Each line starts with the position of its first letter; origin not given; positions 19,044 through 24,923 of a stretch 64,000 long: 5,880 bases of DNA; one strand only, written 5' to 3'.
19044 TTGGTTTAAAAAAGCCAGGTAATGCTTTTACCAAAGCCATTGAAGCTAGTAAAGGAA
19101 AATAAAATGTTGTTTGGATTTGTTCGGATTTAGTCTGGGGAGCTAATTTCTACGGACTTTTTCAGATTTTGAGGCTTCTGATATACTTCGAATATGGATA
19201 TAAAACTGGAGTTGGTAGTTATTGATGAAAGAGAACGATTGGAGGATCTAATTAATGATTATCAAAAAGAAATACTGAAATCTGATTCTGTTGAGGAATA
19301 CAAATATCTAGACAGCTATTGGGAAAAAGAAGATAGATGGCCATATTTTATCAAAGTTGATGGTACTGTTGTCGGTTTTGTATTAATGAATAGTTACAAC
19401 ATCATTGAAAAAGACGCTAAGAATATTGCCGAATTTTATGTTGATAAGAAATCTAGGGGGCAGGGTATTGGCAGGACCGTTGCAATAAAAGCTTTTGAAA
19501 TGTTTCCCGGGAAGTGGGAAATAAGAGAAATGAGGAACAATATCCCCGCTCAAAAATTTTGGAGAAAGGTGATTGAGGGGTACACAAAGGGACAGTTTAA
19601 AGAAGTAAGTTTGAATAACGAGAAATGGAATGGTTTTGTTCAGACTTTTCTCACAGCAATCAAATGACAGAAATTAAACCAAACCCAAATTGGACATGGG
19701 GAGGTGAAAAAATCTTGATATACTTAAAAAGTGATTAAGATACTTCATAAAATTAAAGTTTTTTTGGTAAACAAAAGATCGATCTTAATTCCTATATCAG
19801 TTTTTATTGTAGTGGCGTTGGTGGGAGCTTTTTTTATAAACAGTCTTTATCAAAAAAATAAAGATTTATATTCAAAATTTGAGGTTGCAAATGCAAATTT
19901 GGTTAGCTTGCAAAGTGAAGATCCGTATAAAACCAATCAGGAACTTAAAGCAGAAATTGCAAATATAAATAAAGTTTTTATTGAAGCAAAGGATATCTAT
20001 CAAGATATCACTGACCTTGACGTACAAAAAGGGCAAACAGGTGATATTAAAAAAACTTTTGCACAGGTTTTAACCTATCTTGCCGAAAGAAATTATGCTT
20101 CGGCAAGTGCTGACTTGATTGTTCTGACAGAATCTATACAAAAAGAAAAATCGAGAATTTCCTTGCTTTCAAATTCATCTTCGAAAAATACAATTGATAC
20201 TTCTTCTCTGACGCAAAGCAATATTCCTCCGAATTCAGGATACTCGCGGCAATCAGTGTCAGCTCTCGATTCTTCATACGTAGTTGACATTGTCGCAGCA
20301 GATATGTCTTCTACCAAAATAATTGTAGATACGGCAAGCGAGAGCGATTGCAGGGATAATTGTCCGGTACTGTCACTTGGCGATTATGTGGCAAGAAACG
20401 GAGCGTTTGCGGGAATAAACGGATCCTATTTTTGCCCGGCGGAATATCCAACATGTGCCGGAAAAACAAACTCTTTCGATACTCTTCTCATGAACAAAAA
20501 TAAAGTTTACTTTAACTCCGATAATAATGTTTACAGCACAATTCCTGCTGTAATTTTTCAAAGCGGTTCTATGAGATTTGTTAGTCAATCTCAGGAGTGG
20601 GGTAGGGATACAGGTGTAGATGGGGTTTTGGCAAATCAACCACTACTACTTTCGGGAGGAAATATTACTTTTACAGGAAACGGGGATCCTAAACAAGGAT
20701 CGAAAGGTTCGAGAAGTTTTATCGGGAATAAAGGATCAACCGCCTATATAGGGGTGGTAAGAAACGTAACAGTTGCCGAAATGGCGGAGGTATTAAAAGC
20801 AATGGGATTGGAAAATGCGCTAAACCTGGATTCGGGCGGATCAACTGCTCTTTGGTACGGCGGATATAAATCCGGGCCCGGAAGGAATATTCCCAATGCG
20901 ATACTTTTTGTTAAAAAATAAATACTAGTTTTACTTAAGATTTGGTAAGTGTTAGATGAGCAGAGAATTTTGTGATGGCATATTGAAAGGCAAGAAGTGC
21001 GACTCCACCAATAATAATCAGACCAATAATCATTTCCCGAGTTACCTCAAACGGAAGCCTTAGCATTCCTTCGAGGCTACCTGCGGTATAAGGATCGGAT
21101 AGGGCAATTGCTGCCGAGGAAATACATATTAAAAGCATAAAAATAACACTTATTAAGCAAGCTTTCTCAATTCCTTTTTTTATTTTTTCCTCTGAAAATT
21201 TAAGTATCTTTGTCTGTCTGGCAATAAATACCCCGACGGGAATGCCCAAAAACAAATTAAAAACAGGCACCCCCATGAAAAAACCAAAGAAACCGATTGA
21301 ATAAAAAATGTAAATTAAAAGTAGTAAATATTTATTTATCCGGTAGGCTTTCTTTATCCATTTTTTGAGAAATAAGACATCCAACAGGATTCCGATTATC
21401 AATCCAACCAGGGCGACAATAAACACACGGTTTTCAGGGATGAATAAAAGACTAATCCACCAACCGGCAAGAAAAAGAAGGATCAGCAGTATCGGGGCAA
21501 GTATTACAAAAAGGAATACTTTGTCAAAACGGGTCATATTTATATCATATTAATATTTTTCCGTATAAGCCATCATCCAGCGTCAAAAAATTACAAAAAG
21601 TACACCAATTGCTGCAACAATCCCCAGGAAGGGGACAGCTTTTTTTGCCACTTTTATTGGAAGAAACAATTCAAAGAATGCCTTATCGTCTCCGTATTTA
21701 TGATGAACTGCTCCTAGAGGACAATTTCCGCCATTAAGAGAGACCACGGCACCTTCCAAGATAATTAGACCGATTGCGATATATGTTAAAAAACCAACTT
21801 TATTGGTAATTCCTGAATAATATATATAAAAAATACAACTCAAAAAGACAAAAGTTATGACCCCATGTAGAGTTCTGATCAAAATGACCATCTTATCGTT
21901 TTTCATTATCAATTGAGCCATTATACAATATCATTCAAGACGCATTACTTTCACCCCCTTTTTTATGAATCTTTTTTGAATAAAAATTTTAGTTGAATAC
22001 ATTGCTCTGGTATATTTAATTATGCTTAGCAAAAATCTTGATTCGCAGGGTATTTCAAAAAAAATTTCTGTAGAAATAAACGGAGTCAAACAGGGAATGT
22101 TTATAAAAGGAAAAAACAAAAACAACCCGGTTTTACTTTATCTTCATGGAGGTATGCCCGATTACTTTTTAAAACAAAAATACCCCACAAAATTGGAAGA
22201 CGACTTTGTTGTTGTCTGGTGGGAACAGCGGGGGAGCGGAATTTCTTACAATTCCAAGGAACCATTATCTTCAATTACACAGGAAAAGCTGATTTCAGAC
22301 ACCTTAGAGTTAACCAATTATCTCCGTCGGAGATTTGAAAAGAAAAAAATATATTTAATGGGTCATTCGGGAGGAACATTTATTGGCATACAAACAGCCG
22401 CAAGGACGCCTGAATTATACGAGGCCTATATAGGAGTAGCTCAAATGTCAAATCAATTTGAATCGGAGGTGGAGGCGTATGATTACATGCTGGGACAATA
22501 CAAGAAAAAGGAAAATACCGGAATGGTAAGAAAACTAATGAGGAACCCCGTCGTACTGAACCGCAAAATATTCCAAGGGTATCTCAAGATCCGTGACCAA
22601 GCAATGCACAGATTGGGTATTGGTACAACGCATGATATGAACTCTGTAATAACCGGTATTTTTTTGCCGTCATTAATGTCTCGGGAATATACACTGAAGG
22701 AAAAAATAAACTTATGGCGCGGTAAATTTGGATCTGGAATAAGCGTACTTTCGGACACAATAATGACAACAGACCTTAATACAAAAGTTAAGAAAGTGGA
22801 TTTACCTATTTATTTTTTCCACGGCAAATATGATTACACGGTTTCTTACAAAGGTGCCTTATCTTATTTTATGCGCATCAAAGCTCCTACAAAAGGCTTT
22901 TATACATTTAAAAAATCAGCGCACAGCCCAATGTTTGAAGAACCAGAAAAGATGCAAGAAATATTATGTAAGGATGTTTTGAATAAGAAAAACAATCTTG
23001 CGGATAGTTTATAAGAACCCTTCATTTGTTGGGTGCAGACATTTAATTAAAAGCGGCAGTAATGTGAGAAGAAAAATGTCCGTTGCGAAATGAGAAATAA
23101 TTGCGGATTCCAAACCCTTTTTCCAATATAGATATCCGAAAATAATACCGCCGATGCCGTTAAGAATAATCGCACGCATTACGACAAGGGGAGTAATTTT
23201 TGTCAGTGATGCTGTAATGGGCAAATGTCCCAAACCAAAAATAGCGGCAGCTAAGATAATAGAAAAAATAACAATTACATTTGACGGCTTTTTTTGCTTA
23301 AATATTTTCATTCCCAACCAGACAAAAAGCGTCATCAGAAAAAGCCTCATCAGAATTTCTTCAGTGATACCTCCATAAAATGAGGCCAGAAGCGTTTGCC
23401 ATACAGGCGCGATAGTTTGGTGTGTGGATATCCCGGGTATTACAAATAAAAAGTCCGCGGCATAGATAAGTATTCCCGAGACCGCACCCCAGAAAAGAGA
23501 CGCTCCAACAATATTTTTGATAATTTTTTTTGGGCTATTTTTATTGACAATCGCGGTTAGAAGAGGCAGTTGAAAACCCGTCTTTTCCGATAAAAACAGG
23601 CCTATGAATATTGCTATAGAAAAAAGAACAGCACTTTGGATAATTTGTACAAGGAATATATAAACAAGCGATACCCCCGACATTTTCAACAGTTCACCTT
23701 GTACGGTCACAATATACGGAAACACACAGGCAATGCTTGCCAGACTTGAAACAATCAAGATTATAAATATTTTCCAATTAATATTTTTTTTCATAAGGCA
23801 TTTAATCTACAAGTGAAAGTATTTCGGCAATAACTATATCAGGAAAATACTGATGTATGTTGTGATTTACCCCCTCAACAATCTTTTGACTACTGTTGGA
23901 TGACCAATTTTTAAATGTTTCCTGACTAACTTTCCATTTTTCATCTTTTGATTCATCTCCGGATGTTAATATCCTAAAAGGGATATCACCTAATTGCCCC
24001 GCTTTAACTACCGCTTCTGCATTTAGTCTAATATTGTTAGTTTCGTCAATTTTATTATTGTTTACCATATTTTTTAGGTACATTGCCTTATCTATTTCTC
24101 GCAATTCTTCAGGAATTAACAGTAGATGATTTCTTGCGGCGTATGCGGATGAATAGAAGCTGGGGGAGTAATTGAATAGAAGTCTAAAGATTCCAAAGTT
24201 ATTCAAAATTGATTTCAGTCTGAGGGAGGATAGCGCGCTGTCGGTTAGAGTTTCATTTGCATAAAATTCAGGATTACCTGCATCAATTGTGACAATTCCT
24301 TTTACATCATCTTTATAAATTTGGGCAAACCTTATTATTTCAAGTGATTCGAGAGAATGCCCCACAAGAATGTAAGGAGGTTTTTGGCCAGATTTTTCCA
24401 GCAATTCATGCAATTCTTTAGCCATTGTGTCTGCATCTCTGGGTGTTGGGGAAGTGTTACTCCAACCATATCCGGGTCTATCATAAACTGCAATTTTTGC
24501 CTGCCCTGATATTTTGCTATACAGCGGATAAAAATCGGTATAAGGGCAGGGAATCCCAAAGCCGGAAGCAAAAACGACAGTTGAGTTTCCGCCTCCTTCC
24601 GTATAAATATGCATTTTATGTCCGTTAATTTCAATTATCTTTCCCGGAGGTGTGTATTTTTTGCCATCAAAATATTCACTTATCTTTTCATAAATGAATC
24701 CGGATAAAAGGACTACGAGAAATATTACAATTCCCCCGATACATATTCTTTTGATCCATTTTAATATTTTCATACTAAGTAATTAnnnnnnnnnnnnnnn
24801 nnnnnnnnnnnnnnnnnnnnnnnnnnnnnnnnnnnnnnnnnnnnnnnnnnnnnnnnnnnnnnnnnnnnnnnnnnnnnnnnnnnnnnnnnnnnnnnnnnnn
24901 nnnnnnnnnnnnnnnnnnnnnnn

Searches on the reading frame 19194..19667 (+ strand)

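Call 71: search_protein_families(library=pfam, proteins=[window:19194-19667:+], max_evalue=0.001)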
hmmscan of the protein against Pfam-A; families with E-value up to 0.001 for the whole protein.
window:19194-19667:+ (157 aa): 3 families
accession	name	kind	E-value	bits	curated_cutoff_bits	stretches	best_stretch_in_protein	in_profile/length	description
PF00583.31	Acetyltransf_1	-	3.9e-10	40.4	20.7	1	17-125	2-113/116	Acetyltransferase (GNAT) family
PF13508.13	Acetyltransf_7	-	1.7e-06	28.7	27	1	52-125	6-79/84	Acetyltransferase (GNAT) domain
PF13673.13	Acetyltransf_10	-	0.00037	20.9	23.6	1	37-97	20-73/128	Acetyltransferase (GNAT) domain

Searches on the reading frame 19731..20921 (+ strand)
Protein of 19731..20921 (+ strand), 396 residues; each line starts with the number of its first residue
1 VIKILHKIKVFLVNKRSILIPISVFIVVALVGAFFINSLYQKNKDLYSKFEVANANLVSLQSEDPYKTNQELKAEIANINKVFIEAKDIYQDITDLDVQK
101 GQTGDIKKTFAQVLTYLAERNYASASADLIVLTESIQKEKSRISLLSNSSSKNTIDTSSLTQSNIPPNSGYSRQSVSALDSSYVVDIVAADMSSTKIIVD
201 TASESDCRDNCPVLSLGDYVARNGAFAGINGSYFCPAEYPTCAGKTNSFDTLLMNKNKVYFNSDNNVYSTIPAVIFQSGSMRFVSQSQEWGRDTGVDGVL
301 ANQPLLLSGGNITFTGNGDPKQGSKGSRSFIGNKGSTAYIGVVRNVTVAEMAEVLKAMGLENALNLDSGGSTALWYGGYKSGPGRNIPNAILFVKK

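Call 71: search_protein_families(library=pfam, proteins=[window:19731-20921:+], max_evalue=0.001)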
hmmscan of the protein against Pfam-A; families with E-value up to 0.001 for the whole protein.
window:19731-20921:+ (396 aa): 1 family
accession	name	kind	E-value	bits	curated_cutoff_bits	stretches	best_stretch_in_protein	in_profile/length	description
PF09992.14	NAGPA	-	9.7e-17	62.1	25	1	224-393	2-168/169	Phosphodiester glycosidase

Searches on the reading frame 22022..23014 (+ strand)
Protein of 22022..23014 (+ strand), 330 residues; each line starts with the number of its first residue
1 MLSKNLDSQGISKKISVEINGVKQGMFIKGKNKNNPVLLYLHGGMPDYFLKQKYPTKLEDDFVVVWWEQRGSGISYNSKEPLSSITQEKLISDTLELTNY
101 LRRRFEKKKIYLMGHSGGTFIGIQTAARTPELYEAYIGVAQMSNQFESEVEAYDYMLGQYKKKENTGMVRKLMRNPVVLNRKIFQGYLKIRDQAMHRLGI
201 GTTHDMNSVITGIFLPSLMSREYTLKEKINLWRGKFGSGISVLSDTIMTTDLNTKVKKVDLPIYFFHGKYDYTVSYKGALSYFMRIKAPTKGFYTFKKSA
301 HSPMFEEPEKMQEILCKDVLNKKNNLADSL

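Call 71: search_protein_families(library=pfam, proteins=[window:22022-23014:+], max_evalue=0.001)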
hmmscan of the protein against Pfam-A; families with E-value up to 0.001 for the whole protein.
window:22022-23014:+ (330 aa): 3 families
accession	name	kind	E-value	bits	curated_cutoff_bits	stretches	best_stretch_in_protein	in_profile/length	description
PF12146.15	Hydrolase_4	-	1.2e-13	51.4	27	1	59-142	29-110/239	Serine aminopeptidase, S33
PF00561.26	Abhydrolase_1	-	7.6e-09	36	25.8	1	36-308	1-245/245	alpha/beta hydrolase fold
PF00326.27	Peptidase_S9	-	9.6e-06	25.7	22.6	0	59-145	12-101/213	Prolyl oligopeptidase family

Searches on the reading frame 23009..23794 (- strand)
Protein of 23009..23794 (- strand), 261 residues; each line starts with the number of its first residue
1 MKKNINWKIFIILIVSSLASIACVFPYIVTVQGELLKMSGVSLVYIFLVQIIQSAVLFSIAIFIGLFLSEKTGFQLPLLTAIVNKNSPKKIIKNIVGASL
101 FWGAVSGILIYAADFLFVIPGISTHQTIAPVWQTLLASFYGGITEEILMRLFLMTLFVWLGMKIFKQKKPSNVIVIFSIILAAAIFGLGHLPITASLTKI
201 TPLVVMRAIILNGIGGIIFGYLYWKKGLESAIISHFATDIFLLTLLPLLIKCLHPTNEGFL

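Call 71: search_protein_families(library=pfam, proteins=[window:23009-23794:-], max_evalue=0.001)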
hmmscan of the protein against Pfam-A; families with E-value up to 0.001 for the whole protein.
window:23009-23794:- (261 aa): 1 family
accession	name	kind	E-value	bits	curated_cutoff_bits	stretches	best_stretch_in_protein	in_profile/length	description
PF02517.21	Rce1-like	-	6.1e-14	52.5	22.4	1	129-240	3-92/93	Type II CAAX prenyl endopeptidase Rce1-like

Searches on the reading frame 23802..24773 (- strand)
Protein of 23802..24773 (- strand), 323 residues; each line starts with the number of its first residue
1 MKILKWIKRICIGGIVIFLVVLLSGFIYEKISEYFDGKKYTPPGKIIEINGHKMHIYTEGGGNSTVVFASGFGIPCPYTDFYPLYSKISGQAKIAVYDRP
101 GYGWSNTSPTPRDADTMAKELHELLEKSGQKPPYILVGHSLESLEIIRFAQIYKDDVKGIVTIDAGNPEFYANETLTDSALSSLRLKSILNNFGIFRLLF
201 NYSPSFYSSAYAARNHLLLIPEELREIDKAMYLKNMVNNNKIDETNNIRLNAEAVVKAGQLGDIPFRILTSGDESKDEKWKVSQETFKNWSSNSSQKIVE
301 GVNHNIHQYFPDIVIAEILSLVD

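Call 89: search_protein_families(library=pfam, proteins=[window:23802-24773:-], max_evalue=0.001)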
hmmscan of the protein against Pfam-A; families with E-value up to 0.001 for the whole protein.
window:23802-24773:- (323 aa): 3 families
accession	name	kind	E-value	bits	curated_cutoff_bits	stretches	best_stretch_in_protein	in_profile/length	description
PF00561.26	Abhydrolase_1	-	3e-11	43.9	25.8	1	87-176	26-112/245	alpha/beta hydrolase fold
PF00975.26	Thioesterase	-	1.3e-05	26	26.4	1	80-141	15-75/226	Thioesterase domain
PF12697.13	Abhydrolase_6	-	2.6e-05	25.4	26.3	1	66-141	1-75/217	Alpha/beta hydrolase family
